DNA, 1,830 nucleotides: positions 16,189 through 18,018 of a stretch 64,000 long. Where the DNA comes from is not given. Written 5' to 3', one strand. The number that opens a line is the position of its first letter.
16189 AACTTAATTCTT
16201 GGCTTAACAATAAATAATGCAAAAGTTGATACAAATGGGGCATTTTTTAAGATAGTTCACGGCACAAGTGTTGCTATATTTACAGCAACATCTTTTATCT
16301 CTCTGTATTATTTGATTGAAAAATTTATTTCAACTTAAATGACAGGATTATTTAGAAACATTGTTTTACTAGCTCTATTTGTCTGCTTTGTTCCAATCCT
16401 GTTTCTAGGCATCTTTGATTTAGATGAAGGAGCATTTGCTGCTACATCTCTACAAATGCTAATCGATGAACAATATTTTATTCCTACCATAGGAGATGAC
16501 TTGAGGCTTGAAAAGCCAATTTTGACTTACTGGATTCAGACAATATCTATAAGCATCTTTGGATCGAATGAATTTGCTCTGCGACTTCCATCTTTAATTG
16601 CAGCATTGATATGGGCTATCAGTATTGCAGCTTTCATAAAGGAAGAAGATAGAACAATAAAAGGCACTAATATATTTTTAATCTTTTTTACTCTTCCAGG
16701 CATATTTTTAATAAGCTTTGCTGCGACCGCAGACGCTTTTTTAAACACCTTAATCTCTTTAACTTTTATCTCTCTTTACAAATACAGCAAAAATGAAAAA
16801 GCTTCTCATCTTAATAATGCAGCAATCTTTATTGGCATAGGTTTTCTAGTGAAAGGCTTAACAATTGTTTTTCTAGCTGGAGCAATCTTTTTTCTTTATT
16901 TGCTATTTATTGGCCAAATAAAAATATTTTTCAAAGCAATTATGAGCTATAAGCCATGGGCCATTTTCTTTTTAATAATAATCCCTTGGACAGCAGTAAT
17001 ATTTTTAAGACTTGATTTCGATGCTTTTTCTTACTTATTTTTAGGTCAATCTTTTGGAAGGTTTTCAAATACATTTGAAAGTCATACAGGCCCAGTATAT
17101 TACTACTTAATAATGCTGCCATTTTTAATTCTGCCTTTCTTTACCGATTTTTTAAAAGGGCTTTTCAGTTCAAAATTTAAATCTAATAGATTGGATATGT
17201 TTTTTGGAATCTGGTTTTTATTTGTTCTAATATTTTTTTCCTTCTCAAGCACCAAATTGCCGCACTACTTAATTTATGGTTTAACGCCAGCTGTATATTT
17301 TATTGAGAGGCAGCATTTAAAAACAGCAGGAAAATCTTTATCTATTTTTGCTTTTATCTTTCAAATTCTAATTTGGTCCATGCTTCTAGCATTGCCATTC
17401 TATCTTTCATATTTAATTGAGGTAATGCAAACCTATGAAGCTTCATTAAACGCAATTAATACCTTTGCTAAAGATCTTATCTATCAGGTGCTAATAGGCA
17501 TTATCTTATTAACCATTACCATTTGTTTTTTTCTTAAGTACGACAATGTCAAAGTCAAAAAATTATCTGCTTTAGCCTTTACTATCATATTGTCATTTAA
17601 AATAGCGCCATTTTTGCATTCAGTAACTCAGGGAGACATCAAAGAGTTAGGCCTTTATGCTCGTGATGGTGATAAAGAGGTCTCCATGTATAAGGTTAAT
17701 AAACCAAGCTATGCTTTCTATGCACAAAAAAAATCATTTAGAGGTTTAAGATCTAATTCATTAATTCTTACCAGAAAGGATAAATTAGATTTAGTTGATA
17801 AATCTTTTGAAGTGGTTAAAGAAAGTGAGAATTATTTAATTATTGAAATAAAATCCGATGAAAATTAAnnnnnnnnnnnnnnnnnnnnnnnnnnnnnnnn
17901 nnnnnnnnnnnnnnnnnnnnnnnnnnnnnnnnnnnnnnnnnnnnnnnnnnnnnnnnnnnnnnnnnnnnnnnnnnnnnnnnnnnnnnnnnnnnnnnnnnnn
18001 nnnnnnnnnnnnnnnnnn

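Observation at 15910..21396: Compact operon with two ArnT-like GT-C transferases, two PAP2 phosphatases and one ArnC/GtrB-like GT2: candidate system for phosphate-free, glycosylated lipid A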

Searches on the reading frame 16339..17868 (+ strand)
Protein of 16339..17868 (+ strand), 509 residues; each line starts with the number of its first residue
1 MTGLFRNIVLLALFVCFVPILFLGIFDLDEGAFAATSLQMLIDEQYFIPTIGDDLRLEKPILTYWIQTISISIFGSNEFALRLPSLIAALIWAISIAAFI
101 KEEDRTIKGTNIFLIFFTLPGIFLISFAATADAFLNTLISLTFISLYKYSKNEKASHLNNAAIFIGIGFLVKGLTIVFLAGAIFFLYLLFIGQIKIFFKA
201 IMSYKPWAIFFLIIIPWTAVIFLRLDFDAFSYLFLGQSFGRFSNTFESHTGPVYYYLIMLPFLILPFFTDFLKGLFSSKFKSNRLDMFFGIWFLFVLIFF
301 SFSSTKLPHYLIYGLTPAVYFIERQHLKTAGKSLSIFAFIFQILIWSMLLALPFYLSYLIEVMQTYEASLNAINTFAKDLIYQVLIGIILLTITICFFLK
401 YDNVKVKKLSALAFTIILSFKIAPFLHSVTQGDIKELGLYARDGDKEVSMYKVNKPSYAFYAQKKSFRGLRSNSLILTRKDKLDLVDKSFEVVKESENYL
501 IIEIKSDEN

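Call 4: search_protein_families(library=pfam, proteins=[window:16339-17868:+], max_evalue=0.01)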
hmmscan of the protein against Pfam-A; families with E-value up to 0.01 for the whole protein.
window:16339-17868:+ (509 aa): 1 family
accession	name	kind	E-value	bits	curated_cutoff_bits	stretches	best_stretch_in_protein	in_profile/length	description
PF13231.12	PMT_2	-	3.6e-16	60.2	26.1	1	59-217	2-157/160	Dolichyl-phosphate-mannose-protein mannosyltransferase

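Call 5: search_protein_families(library=ncbifam, proteins=[window:16339-17868:+], max_evalue=0.01)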
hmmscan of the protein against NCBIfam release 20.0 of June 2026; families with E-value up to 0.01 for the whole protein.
window:16339-17868:+ (509 aa): 1 family
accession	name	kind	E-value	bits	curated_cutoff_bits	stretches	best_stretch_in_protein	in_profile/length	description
NF009784.2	PRK13279.1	equivalog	1.4e-31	109.7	567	1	9-418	11-423/539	lipid IV(A) 4-amino-4-deoxy-L-arabinosyltransferase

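Call 8: find_homologous_proteins(query=window:16339-17868:+)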
Query window:16339-17868:+ (509 aa): 425 proteins with E <= 0.001 among 8000 candidates; the best 120 are listed.
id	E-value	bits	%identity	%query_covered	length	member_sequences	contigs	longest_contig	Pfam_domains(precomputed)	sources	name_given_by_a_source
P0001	0.0e+0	1081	100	100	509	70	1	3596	PF13231.13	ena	-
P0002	0.0e+0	1057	96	100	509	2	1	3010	PF13231.13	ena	-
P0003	0.0e+0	1049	96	100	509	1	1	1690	PF13231.13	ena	-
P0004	0.0e+0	1034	94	100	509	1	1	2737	PF13231.13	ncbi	-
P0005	1.4e-298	1009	91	100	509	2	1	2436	PF13231.13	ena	-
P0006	1.5e-289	979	89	100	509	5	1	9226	PF13231.13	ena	-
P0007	7.4e-289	977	88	100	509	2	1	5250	PF13231.13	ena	-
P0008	1.2e-287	973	87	100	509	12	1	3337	PF13231.13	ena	-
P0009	4.4e-287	971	88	100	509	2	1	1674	PF13231.13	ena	-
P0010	1.1e-264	897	80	100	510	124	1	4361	PF13231.13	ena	-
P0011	4.1e-258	876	78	100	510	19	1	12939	PF13231.13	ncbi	-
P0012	6.7e-253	858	77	100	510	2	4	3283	PF13231.13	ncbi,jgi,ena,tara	tara:strand:+ start:42 stop:1574 length:1533 start_codon:yes stop_codon:yes gene_type:complete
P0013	3.1e-241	820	71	100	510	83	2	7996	PF13231.13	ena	-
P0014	1.7e-239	814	71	100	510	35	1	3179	PF13231.13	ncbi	-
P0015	4.4e-172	592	89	61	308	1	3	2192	-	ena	-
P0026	6.3e-166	572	52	99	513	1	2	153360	PF13231.13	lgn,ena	-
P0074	6.4e-129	449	45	97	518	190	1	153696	PF13231.13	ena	-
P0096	2.4e-65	240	36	97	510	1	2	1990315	PF13231.13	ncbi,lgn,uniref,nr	ncbi:ArnT family glycosyltransferase [Nitrosophilus labii]|uniref:ArnT family glycosyltransferase n=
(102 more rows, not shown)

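Call 9: search_solved_structures(query=window:16339-17868:+, max_evalue=0.01)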
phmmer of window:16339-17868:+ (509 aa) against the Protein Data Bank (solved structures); distinct sequences matched with E-value up to 0.01: 1.
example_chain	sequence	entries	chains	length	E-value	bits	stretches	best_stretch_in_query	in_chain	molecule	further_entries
5ezm_A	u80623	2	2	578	1.3e-12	50.9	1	7-321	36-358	4-amino-4-deoxy-L-arabinose transferase or related glycosyltransferases of PMT family | 4-amino-4-deoxy-L-arabinose (L-Ara4N) transferase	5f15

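Call 11: find_encoding_contigs(protein=P0026, flank=8000, max_places=2)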
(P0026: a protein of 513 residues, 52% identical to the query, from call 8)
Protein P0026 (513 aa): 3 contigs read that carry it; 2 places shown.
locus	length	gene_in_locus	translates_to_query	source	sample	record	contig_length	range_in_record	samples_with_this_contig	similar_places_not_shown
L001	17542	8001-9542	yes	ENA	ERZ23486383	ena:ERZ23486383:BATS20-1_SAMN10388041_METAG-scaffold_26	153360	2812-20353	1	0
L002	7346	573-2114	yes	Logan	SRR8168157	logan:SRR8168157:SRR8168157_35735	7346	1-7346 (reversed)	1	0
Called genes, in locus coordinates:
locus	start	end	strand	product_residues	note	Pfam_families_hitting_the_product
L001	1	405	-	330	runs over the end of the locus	PF00586:AIRS, PF02769:AIRS_C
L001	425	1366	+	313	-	-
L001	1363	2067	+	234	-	PF00308:Bac_DnaA (faint), PF01637:ATPase_2 (weak)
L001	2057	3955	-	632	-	PF01343:Peptidase_S49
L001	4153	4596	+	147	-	PF00578:AhpC-TSA (weak), PF08534:Redoxin, PF00085:Thioredoxin (faint)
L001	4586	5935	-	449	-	PF13742:tRNA_anti_2, PF01336:tRNA_anti-codon, PF02601:Exonuc_VII_L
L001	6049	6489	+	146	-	PF03061:4HBT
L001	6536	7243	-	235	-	PF01036:Bac_rhodopsin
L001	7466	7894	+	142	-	-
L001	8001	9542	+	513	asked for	PF13231:PMT_2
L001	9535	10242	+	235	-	PF01569:PAP2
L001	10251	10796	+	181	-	PF01569:PAP2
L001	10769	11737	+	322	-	PF00535:Glycos_transf_2, PF10111:Glyco_tranf_2_2 (weak)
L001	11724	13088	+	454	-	PF02366:PMT, PF13231:PMT_2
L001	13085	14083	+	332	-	PF01210:NAD_Gly3P_dh_N, PF03807:F420_oxidored, PF07479:NAD_Gly3P_dh_C, PF20618:GPD_NAD_C_bact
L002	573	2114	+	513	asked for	PF13231:PMT_2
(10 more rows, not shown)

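Call 12: find_encoding_contigs(protein=P0074, flank=8000, max_places=2)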
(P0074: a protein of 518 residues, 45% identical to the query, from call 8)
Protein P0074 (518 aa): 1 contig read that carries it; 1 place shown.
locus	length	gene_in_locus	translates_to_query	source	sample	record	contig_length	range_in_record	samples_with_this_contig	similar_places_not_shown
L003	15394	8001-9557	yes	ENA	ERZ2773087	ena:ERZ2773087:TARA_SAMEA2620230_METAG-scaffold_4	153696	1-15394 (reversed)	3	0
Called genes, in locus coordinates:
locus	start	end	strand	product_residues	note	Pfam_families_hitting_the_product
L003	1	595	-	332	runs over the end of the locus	PF00586:AIRS, PF02769:AIRS_C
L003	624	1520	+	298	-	-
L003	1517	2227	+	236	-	PF14532:Sigma54_activ_2 (weak), PF20720:nSTAND3 (weak), PF05729:NACHT (faint), PF13173:AAA_14 (faint)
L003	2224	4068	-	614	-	PF01343:Peptidase_S49, PF25145:NfeD1b_N (weak), PF01343:Peptidase_S49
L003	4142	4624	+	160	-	PF00578:AhpC-TSA, PF08534:Redoxin, PF00085:Thioredoxin (faint)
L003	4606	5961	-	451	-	PF13742:tRNA_anti_2, PF01336:tRNA_anti-codon, PF02601:Exonuc_VII_L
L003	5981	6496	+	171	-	PF03061:4HBT (weak)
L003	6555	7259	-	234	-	PF01036:Bac_rhodopsin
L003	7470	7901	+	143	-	-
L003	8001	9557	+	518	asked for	PF13231:PMT_2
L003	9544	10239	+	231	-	PF01569:PAP2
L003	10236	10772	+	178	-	PF01569:PAP2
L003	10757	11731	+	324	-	PF00535:Glycos_transf_2, PF10111:Glyco_tranf_2_2 (faint)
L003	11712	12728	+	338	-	PF01210:NAD_Gly3P_dh_N, PF03807:F420_oxidored (weak), PF07479:NAD_Gly3P_dh_C, PF20618:GPD_NAD_C_bact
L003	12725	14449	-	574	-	PF00109:ketoacyl-synt, PF02801:Ketoacyl-synt_C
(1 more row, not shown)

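Call 13: find_encoding_contigs(protein=P0096, flank=8000, max_places=2)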
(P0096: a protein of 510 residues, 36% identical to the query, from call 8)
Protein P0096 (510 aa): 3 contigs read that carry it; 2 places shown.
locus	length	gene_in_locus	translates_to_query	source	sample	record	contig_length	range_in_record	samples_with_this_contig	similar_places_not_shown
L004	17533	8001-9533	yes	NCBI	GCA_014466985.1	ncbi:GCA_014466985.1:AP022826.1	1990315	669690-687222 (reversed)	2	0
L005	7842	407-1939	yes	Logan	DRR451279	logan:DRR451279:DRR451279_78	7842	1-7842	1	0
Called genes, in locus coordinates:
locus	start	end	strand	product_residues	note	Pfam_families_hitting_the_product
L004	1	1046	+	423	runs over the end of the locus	PF02441:Flavoprotein, PF04127:DFP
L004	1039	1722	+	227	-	PF01255:Prenyltransf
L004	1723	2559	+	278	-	PF06750:A24_N_bact, PF01478:Peptidase_A24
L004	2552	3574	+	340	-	PF03739:LptF_LptG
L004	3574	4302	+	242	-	PF01416:PseudoU_synth_1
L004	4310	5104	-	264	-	PF01875:Memo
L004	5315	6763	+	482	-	PF02366:PMT (weak), PF13231:PMT_2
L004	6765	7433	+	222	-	PF01569:PAP2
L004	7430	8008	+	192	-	PF14378:PAP2_3 (weak), PF01569:PAP2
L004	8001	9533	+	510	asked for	PF13231:PMT_2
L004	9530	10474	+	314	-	PF00535:Glycos_transf_2, PF10111:Glyco_tranf_2_2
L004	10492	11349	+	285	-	PF03706:LPG_synthase_TM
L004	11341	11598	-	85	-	-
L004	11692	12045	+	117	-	PF06146:PsiE (weak)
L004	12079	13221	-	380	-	PF01979:Amidohydro_1 (weak), PF12890:DHOase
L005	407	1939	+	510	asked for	PF13231:PMT_2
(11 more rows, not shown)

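Call 32: find_related_loci(query=A1, collection=genome_contigs, flank=8000)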
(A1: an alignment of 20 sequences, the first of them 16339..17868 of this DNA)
Query A1 (509 aa) in genome_contigs; peptide patterns used: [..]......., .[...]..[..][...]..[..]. (x = any residue, [..] = any of these).
600 stretches matched a pattern (row limit reached: there are more); 529 encode a relative of the query (tblastn E <= 1e-3); the best 80 are kept; 80 distinct loci.
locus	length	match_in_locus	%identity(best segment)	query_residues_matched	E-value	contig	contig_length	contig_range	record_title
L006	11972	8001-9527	76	1-509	0e+0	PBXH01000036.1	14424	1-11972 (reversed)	MAG: Gammaproteobacteria bacterium isolate RS582 60821, whole genome shotgun sequence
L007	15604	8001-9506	52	6-507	1e-174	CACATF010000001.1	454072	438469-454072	uncultured SAR86 cluster bacterium isolate AG-898-K03 genome assembly, contig: AG-898-K03_NODE_1, whole genome shotgun s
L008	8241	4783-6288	53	6-507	8e-168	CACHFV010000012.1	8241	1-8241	uncultured SAR86 cluster bacterium isolate AG-911-K08 genome assembly, contig: AG-911-K08_NODE_12, whole genome shotgun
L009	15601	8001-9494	52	10-507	4e-166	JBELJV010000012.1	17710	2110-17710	MAG: Gammaproteobacteria bacterium isolate REMEI136_ass_metaspades_bin.94 NODE_3274_length_17710_cov_159.781931, whole g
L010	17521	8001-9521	50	1-507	9e-163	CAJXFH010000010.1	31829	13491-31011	MAG TPA_asm: uncultured Gammaproteobacteria bacterium isolate ERR599114_bin.29_MetaBAT_v2.12.1_MAG genome assembly, cont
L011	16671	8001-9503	51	6-506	1e-165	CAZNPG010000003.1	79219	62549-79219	MAG TPA_asm: uncultured Gammaproteobacteria bacterium isolate binchicken_co222_275 genome assembly, contig: NODE_130_len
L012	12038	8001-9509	50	6-508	6e-159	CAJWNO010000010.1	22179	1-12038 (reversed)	MAG TPA_asm: uncultured Gammaproteobacteria bacterium isolate ERR599143_bin.29_MetaBAT_v2.12.1_MAG genome assembly, cont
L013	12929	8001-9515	50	7-508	9e-156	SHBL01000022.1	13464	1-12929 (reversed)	MAG: SAR86 cluster bacterium isolate MED-G166 SAR86-MED-G166-C22, whole genome shotgun sequence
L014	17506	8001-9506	50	9-507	5e-152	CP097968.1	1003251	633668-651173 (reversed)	SAR86 cluster bacterium isolate TMED112-A1 chromosome, complete genome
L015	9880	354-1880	50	1-509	9e-151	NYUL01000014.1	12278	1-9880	MAG: Gammaproteobacteria bacterium isolate CPC44 15590, whole genome shotgun sequence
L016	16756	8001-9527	89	1-509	0e+0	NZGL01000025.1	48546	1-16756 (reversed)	MAG: Gammaproteobacteria bacterium isolate MED685 91705, whole genome shotgun sequence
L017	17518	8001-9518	46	1-506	3e-138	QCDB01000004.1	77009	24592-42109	SAR86 cluster bacterium AG-349-I13 Ga0172196_104, whole genome shotgun sequence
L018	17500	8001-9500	45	6-508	9e-138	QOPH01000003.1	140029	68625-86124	MAG: SAR86 cluster bacterium isolate MED-G79 SAR86-MED-G79-C3, whole genome shotgun sequence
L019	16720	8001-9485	45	15-509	3e-134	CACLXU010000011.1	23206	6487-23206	uncultured SAR86 cluster bacterium isolate AG-917-O15 genome assembly, contig: AG-917-O15_NODE_11, whole genome shotgun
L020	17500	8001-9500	45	6-508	3e-131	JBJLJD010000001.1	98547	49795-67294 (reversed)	MAG: Gammaproteobacteria bacterium isolate LRMED-383 SAR86-LRMED-383-C111, whole genome shotgun sequence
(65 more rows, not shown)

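Call 57: search_solved_structures(query=A1, max_evalue=0.01, show_alignments=1)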
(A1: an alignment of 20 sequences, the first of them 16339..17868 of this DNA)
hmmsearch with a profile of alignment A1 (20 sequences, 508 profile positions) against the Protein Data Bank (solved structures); distinct sequences matched with E-value up to 0.01: 1.
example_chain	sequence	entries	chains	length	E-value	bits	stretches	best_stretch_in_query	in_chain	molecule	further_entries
5ezm_A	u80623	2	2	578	7.9e-44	153.3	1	6-396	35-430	4-amino-4-deoxy-L-arabinose transferase or related glycosyltransferases of PMT family | 4-amino-4-deoxy-L-arabinose (L-Ara4N) transferase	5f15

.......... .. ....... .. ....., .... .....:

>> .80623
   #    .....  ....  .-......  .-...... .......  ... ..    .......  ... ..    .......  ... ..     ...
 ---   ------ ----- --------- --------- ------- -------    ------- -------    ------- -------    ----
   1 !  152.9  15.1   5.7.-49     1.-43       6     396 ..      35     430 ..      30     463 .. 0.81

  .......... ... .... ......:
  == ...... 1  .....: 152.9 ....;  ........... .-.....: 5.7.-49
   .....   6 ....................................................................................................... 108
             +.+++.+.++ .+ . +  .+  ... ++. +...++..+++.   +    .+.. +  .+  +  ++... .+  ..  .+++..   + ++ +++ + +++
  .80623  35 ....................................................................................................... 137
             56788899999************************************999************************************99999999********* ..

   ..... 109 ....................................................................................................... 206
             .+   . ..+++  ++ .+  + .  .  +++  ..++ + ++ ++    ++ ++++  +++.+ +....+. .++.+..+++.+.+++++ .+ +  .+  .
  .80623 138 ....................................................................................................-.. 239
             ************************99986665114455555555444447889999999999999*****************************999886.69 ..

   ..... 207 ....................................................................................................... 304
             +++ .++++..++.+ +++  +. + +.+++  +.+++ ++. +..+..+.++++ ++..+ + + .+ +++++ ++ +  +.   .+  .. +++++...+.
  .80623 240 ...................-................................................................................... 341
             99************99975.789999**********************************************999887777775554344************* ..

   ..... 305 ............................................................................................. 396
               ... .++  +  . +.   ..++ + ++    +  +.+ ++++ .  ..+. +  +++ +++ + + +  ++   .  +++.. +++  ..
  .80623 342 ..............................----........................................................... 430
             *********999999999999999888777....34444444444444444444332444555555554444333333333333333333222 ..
